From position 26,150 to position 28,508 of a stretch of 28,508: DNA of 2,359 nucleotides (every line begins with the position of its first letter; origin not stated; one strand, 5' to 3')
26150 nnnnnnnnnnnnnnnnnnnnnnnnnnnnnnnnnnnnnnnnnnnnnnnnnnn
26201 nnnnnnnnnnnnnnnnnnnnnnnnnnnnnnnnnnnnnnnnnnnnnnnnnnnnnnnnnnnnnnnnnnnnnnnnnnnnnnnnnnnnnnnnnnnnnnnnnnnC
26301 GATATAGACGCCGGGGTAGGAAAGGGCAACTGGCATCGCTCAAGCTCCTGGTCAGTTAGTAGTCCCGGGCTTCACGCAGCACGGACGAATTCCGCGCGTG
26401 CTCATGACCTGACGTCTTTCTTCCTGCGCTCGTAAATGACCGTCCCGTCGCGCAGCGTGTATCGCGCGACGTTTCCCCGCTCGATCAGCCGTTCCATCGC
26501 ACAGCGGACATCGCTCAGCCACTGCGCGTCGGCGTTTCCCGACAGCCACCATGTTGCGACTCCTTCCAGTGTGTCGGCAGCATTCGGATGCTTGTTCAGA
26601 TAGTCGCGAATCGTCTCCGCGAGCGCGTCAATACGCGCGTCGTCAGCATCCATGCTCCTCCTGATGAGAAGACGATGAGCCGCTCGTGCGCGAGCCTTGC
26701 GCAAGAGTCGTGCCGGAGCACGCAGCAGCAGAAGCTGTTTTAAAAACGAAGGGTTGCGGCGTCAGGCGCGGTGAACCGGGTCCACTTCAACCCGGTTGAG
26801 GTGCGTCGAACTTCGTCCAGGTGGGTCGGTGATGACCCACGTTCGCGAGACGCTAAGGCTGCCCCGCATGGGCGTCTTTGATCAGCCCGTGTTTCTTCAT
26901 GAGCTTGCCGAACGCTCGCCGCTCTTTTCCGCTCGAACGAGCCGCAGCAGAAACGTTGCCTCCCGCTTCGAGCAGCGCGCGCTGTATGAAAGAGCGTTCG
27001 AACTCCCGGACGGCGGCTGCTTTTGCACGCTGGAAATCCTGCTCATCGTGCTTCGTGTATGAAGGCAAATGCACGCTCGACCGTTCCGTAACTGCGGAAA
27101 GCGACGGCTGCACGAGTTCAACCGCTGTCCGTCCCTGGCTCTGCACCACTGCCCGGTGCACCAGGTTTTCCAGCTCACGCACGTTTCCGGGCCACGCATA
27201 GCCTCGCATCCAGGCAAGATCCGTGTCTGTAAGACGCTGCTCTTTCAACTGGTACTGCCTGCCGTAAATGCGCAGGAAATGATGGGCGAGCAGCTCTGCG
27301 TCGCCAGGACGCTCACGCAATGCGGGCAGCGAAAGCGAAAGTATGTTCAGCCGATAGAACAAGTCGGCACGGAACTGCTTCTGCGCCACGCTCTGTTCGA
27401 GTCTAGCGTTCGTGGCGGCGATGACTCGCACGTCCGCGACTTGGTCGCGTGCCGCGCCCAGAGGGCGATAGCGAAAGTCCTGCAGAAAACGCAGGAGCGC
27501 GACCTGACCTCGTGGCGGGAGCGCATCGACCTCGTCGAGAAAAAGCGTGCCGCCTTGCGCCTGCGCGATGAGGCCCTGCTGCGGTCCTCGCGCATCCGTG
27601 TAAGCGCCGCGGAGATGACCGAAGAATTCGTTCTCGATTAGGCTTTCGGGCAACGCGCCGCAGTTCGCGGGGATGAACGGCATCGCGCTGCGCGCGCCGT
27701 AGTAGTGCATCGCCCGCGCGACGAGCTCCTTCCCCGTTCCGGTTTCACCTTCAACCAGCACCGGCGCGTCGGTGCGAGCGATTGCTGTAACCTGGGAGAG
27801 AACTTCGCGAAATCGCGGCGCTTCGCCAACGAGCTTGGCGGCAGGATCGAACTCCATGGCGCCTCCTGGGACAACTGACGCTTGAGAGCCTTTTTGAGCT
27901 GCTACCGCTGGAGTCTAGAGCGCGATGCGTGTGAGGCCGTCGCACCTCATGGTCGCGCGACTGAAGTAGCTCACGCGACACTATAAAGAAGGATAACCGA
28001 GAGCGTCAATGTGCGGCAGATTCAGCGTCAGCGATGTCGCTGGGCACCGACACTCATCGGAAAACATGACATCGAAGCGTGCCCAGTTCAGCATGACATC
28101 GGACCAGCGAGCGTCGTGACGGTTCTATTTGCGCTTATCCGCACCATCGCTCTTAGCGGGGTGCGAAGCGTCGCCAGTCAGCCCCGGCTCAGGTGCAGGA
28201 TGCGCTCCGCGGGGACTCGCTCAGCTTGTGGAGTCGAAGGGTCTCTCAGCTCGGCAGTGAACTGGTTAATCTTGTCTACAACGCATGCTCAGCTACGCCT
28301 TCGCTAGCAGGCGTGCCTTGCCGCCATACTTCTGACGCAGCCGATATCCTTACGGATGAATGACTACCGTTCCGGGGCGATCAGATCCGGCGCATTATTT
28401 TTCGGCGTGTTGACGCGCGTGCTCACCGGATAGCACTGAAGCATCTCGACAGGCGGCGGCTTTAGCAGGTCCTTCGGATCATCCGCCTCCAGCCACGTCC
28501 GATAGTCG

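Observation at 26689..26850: Fully readable sigma-54 enhancer architecture driving an eCIS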

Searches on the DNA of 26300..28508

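Call 61: search_rna_families(source=window, start=26300, end=28508, threshold=evalue, max_evalue=1)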
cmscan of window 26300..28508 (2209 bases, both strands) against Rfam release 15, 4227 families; matches with E-value up to 1: 0.
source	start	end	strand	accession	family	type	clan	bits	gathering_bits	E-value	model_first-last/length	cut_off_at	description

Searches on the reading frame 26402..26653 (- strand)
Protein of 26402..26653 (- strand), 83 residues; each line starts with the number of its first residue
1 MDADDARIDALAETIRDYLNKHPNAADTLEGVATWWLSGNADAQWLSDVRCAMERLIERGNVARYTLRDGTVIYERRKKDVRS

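Call 5: search_protein_families(library=pfam, proteins=[window:26402-26653:-])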
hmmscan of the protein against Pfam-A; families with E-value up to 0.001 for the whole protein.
window:26402-26653:- (83 aa): 0 families

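Call 6: search_protein_families(library=ncbifam, proteins=[window:26402-26653:-])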
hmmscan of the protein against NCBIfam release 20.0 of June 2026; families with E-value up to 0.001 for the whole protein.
window:26402-26653:- (83 aa): 0 families

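Call 13: find_homologous_proteins(query=window:26402-26653:-, max_evalue=0.001)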
Query window:26402-26653:- (83 aa): 37 proteins with E <= 0.001 among 37 candidates.
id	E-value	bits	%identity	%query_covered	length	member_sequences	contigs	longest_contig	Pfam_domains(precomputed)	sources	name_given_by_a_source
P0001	1.2e-48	180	100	100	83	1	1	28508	-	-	-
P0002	3.9e-29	118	70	99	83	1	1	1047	-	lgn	-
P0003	3.0e-28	115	69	94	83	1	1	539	-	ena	-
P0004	8.8e-28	113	67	95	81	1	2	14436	-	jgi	jgi:hypothetical protein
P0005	1.2e-27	113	68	94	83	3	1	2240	-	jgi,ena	-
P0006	2.4e-26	109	63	95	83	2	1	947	-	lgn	-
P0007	3.8e-26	108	64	96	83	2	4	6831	-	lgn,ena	-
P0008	9.2e-26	107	67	95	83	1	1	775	-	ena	-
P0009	2.9e-25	105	64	96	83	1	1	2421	-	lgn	-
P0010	7.3e-25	104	62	95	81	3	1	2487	-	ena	-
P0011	9.7e-25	104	63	96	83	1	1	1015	-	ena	-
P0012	1.8e-24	103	60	96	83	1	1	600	-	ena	-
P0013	2.9e-24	102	62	98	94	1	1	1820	-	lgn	-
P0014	6.4e-24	101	63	98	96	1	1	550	-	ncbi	-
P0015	1.1e-23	100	61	96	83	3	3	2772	-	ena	-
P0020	1.6e-22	97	61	96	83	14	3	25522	-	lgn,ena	-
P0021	2.1e-22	96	60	96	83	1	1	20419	-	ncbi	ncbi:MAG: hypothetical protein ACTS6J_09275 [Burkholderiales bacterium]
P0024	5.1e-22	95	58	95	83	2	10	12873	-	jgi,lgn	jgi:hypothetical protein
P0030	1.6e-20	90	56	96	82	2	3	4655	-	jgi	jgi:hypothetical protein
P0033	2.5e-18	83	57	95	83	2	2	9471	-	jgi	jgi:hypothetical protein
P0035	9.7e-17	78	49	95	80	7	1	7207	-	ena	-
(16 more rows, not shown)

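Call 15: find_related_loci(query=A1, collection=metagenome_contigs, flank=3000)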
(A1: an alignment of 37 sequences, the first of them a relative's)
Query A1 (83 aa) in metagenome_contigs; peptide patterns used: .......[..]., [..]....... (x = any residue, [..] = any of these).
587 stretches matched a pattern; 60 encode a relative of the query (tblastn E <= 1e-3); 60 distinct loci.
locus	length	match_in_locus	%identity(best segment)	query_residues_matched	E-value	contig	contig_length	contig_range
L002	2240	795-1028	68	1-78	3e-33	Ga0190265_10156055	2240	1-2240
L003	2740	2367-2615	59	1-83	1e-29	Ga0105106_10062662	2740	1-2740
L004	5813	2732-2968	61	1-79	2e-25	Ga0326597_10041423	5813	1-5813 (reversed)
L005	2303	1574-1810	49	1-79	5e-23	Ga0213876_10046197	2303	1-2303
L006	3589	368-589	46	1-74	1e-14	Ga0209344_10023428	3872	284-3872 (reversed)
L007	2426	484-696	49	4-74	1e-14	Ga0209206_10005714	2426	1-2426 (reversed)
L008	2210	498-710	49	4-74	1e-14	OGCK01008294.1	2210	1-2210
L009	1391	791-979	44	13-75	9e-14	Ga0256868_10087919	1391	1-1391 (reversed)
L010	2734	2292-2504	44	4-74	1e-13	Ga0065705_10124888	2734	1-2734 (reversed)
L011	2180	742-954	41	4-74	5e-13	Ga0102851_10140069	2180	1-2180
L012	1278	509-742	38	2-78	7e-13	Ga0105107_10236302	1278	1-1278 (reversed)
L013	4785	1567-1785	40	2-74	3e-12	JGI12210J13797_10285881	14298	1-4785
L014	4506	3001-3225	37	5-79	4e-11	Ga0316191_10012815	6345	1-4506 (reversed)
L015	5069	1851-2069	34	8-80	1e-10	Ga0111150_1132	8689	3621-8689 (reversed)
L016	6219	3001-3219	34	8-80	1e-10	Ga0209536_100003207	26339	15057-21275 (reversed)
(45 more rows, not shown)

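Call 29: find_encoding_contigs(protein=P0020, flank=3000, max_places=2)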
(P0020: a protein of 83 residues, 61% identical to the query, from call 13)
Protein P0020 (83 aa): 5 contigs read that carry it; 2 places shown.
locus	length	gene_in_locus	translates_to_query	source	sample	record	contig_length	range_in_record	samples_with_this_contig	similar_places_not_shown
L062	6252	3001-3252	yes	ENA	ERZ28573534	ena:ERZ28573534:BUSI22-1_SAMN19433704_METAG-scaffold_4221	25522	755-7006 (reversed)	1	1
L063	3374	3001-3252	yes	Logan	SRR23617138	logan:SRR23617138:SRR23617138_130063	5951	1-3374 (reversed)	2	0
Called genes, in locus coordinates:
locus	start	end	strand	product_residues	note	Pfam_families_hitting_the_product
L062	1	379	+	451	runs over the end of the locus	PF01566:Nramp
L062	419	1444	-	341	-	PF01400:Astacin, PF04151:PPC (weak)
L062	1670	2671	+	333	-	PF00158:Sigma54_activat, PF14532:Sigma54_activ_2, PF25601:AAA_lid_14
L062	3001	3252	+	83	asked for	-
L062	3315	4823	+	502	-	PF04984:Phage_sheath_1, PF17482:Phage_sheath_1C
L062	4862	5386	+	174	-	PF06841:Phage_T4_gp19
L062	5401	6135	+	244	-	-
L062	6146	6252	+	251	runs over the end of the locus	-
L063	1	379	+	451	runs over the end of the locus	PF01566:Nramp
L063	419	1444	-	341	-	PF01400:Astacin, PF04151:PPC (weak)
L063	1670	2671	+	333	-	PF00158:Sigma54_activat, PF14532:Sigma54_activ_2, PF25601:AAA_lid_14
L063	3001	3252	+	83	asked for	-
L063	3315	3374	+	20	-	?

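Call 30: find_encoding_contigs(protein=P0021, flank=3000, max_places=2)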
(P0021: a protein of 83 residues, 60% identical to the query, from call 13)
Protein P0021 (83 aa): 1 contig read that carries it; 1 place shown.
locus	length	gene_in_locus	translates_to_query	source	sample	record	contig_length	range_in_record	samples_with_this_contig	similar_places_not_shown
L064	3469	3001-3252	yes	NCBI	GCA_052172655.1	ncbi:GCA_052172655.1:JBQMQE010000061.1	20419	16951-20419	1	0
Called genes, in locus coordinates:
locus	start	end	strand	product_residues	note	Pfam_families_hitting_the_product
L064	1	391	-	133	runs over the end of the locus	PF01850:PIN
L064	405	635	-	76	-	-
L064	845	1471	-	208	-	PF02627:CMD (weak), PF00355:Rieske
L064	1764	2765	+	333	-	PF00158:Sigma54_activat, PF14532:Sigma54_activ_2, PF00004:AAA (weak), PF25601:AAA_lid_14, PF02954:HTH_8 (weak)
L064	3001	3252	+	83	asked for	-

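Call 31: find_encoding_contigs(protein=P0004, flank=3000, max_places=2)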
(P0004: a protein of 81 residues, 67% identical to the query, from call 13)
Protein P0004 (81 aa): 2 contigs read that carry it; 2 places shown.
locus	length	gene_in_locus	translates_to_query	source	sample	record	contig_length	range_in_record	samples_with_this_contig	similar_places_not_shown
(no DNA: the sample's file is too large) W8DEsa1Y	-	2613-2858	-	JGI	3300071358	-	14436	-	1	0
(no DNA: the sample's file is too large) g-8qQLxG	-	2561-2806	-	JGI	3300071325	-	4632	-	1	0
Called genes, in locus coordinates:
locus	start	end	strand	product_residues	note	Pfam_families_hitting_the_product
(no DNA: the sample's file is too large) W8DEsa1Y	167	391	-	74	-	-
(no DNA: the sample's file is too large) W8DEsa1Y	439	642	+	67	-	-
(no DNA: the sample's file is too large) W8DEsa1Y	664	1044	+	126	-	-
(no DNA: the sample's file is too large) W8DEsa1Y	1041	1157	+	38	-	-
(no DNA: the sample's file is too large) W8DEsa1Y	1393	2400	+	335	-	PF00158:Sigma54_activat, PF14532:Sigma54_activ_2, PF07728:AAA_5 (faint), PF25601:AAA_lid_14, PF02954:HTH_8 (faint)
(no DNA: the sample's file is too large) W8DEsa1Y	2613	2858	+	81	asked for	-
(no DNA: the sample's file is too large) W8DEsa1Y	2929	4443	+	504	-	PF04984:Phage_sheath_1, PF17482:Phage_sheath_1C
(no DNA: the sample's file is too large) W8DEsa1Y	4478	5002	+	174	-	PF06841:Phage_T4_gp19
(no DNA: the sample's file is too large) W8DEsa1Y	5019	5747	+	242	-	-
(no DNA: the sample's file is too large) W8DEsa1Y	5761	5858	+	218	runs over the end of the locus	-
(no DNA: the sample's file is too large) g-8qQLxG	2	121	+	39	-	?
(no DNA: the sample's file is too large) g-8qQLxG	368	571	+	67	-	-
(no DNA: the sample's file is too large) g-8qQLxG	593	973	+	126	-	-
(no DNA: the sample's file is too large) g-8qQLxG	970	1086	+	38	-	-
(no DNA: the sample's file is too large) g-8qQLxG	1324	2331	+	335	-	PF00158:Sigma54_activat, PF14532:Sigma54_activ_2, PF07728:AAA_5 (faint), PF25601:AAA_lid_14, PF02954:HTH_8 (faint)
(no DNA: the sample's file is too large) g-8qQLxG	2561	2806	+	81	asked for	-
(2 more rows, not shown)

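Call 32: find_encoding_contigs(protein=P0024, flank=3000, max_places=3)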
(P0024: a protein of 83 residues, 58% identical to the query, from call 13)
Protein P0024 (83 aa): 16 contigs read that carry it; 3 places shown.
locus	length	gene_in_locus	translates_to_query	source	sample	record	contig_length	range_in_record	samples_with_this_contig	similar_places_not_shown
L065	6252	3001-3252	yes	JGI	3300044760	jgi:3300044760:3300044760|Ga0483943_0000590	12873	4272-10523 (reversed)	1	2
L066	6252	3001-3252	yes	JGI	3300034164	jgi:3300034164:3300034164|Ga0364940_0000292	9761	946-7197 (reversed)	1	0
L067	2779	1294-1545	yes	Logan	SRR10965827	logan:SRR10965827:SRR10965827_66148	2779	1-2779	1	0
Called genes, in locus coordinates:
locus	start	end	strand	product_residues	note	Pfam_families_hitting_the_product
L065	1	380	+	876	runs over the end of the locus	PF13174:TPR_6 (faint), PF01464:SLT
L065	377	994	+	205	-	-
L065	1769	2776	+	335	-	PF00158:Sigma54_activat, PF14532:Sigma54_activ_2, PF07728:AAA_5 (weak), PF00004:AAA (weak), PF25601:AAA_lid_14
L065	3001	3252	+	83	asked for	-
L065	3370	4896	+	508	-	PF04984:Phage_sheath_1, PF17482:Phage_sheath_1C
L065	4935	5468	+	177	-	PF06841:Phage_T4_gp19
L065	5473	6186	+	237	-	PF12322:T4_baseplate (faint)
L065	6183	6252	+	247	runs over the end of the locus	-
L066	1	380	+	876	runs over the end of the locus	PF13174:TPR_6 (faint), PF01464:SLT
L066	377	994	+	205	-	-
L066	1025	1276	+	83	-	-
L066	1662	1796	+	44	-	-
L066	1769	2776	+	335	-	PF00158:Sigma54_activat, PF14532:Sigma54_activ_2, PF07728:AAA_5 (weak), PF00004:AAA (weak), PF25601:AAA_lid_14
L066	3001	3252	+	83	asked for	-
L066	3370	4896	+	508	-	PF04984:Phage_sheath_1, PF17482:Phage_sheath_1C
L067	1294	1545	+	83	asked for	-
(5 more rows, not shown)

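Call 33: find_encoding_contigs(protein=P0033, flank=3000, max_places=2)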
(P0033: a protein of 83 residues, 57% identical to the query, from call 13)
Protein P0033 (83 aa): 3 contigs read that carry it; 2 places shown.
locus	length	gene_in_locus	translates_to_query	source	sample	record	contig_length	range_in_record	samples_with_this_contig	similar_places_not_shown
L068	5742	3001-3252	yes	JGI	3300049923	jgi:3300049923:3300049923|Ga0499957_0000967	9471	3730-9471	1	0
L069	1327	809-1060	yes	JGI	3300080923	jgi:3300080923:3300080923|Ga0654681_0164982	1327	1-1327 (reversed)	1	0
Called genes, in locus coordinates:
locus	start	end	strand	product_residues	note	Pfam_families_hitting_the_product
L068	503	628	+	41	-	-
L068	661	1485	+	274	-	PF13276:HTH_21, PF00665:rve, PF13683:rve_3, PF13333:rve_2 (weak)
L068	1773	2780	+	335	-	PF00158:Sigma54_activat, PF14532:Sigma54_activ_2, PF00004:AAA (faint), PF25601:AAA_lid_14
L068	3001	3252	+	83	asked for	-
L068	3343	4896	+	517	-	PF04984:Phage_sheath_1, PF17482:Phage_sheath_1C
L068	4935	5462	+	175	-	PF06841:Phage_T4_gp19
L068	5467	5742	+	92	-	?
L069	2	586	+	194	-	?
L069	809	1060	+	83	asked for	-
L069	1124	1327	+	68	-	?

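Call 34: find_encoding_contigs(protein=P0035, flank=3000, max_places=2)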
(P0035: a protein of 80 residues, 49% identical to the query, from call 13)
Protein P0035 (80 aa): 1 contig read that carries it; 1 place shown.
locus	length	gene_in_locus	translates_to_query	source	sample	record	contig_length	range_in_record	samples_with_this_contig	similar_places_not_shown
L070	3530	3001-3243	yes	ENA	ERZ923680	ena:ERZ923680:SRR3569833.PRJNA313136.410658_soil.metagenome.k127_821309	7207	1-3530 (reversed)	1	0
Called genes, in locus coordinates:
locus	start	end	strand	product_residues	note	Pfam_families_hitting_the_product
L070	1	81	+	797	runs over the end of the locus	PF00404:Dockerin_1, PF02368:Big_2, PF25390:WD40_RLD, PF00415:RCC1, PF25390:WD40_RLD, PF00415:RCC1 (weak), PF13540:RCC1_2 (weak)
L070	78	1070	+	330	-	PF00404:Dockerin_1, PF02368:Big_2, PF26918:Ig_Eae (weak)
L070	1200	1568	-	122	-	-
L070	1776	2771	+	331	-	PF00158:Sigma54_activat, PF14532:Sigma54_activ_2, PF07728:AAA_5 (weak), PF00004:AAA (weak), PF25601:AAA_lid_14, PF02954:HTH_8 (weak)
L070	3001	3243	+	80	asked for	-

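Call 35: find_encoding_contigs(protein=P0007, flank=3000, max_places=3)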
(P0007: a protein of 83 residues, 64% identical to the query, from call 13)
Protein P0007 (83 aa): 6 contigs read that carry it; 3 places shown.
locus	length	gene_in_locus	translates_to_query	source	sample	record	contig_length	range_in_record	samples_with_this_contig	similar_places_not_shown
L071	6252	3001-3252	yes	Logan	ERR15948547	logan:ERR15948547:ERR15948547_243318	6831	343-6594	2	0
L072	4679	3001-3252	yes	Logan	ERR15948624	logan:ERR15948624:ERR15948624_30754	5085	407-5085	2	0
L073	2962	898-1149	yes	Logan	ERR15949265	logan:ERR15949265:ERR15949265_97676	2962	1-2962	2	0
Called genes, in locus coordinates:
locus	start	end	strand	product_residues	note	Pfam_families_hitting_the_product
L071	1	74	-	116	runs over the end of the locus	PF01127:Sdh_cyt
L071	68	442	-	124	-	PF01127:Sdh_cyt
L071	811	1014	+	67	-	PF19839:RHH_9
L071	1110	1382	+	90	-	PF00708:Acylphosphatase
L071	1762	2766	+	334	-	PF00158:Sigma54_activat, PF14532:Sigma54_activ_2, PF07728:AAA_5 (weak), PF00004:AAA (weak), PF25601:AAA_lid_14, PF02954:HTH_8 (weak)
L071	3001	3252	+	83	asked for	-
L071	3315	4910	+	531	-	PF04984:Phage_sheath_1, PF17482:Phage_sheath_1C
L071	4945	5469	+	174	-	PF06841:Phage_T4_gp19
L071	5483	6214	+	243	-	-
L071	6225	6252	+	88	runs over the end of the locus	?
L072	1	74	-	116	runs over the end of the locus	PF01127:Sdh_cyt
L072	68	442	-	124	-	PF01127:Sdh_cyt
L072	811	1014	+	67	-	PF19839:RHH_9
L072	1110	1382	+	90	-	PF00708:Acylphosphatase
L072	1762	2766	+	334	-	PF00158:Sigma54_activat, PF14532:Sigma54_activ_2, PF07728:AAA_5 (weak), PF00004:AAA (weak), PF25601:AAA_lid_14, PF02954:HTH_8 (weak)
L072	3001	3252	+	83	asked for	-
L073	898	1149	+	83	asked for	-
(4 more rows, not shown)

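Call 36: find_encoding_contigs(protein=P0030, flank=3000, max_places=2)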
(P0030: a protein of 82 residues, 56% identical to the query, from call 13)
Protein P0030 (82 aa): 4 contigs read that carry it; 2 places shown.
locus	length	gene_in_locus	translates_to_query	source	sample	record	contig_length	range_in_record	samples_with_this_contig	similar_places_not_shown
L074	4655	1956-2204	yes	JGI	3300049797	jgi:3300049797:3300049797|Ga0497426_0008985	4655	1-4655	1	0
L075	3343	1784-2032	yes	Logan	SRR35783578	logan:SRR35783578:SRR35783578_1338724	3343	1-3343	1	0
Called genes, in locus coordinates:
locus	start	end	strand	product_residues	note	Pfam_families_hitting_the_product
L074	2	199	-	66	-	?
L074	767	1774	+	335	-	PF00158:Sigma54_activat, PF14532:Sigma54_activ_2, PF07728:AAA_5 (weak), PF00004:AAA (faint), PF25601:AAA_lid_14, PF02954:HTH_8 (weak)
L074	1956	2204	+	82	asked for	-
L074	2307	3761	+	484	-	PF04984:Phage_sheath_1, PF17482:Phage_sheath_1C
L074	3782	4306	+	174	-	PF06841:Phage_T4_gp19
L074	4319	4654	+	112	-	?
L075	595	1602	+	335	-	PF00158:Sigma54_activat, PF14532:Sigma54_activ_2, PF07728:AAA_5 (weak), PF00004:AAA (faint), PF25601:AAA_lid_14, PF02954:HTH_8 (weak)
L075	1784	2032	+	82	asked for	-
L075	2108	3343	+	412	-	?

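Call 54: predict_structure(alignment_id=A1)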
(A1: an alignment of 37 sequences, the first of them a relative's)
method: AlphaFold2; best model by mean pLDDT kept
length: 83 residues; sequences in the alignment: 37
mean_pLDDT: 90.6   pTM: 0.79
mean pLDDT of the five models: 90.6, 88.3, 87.5, 75.0, 71.8
residues with pLDDT >= 90: 68; 70-90: 9; 50-70: 3; < 50: 3
segments of 3 or more residues with pLDDT < 50: 81-83
pLDDT, mean of each block of 10 residues (from residue 1): 86 96 95 91 93 96 95 87 42
secondary structure, 60 per line:
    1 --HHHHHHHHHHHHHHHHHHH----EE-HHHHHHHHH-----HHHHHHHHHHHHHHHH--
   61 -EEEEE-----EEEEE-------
elements in order: H3-21 H29-37 H43-58 E62-66 E72-76

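Call 57: fold_search(model_id=the predicted structure, library=pdb)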
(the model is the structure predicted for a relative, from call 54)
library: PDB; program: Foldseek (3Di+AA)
matches with E <= 10: 1348; with E <= 0.001: 0
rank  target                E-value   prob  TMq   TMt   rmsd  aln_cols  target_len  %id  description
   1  7ne9_AAA              9.9e-03  1.00  0.59  0.42   4.0        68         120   18  A single sensor controls large variations in zinc quotas in a marine cyanobacterium (released 2022-03-02)
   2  3htu_A                1.7e-02  1.00  0.54  0.59   4.6        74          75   15  Crystal structure of the human VPS25-VPS20 subcomplex (released 2009-08-25)
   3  7ne9_CCC              1.8e-02  1.00  0.59  0.43   3.7        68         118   18  A single sensor controls large variations in zinc quotas in a marine cyanobacterium (released 2022-03-02)
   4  2fu4_A                2.5e-02  1.00  0.56  0.58   3.2        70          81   17  Crystal Structure of the DNA binding domain of E.coli FUR (Ferric Uptake Regulator) (released 2006-05-16)
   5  1wj5_MODEL_1_A        2.6e-02  0.99  0.56  0.41   6.6        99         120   17  Solution structure of the hypothetical domain of RIKEN cDNA 0610009H20 (released 2004-11-28)
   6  3cuq_C                3.0e-02  1.00  0.57  0.30   4.2        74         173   14  Integrated structural and functional model of the human ESCRT-II complex (released 2008-11-04)
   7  3gfl                  3.0e-02  0.99  0.56  0.35   5.7        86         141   16  Crystal structure of the ST1710 mutant (R90A) protein (released 2009-08-25)
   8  5l0p                  3.9e-02  0.99  0.52  0.17   3.5        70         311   17  Symmetry-based assembly of a two-dimensional protein lattice (released 2017-03-29)
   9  3gfj                  3.9e-02  0.98  0.55  0.35   5.9        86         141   16  Crystal structure of the ST1710 mutant (R89A) protein (released 2009-08-25)
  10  3mwm_A                4.4e-02  1.00  0.63  0.43   3.0        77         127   16  Graded expression of zinc-responsive genes through two regulatory zinc-binding sites in Zur (released 2011-03-16)
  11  2ns0                  4.4e-02  1.00  0.61  0.60   3.3        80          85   21  Crystal structure of protein RHA04536 from Rhodococcus sp (released 2006-12-05)
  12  3p9c                  4.7e-02  0.98  0.57  0.17   4.0        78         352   17  Crystal structure of perennial ryegrass LpOMT1 bound to SAH (released 2011-01-12)
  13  7o7y_Ay               4.7e-02  0.97  0.48  0.47   4.0        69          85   23  Rabbit 80S ribosome stalled close to the mutated SARS-CoV-2 slippery site by a pseudoknot (high resolution) (released 2021-06-02)
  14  2gxg                  4.7e-02  0.97  0.55  0.34   5.2        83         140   16  Crystal structure of EmrR homolog from hyperthermophilic archaea Sulfolobus tokodaii strain7 (released 2007-03-20)
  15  5h66_C                5.1e-02  1.00  0.63  0.76   2.8        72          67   14  Crystal structure of the Bacillus subtilis SMC head domain complexed with the cognate ScpA C-terminal domain (released 2017-03-15)
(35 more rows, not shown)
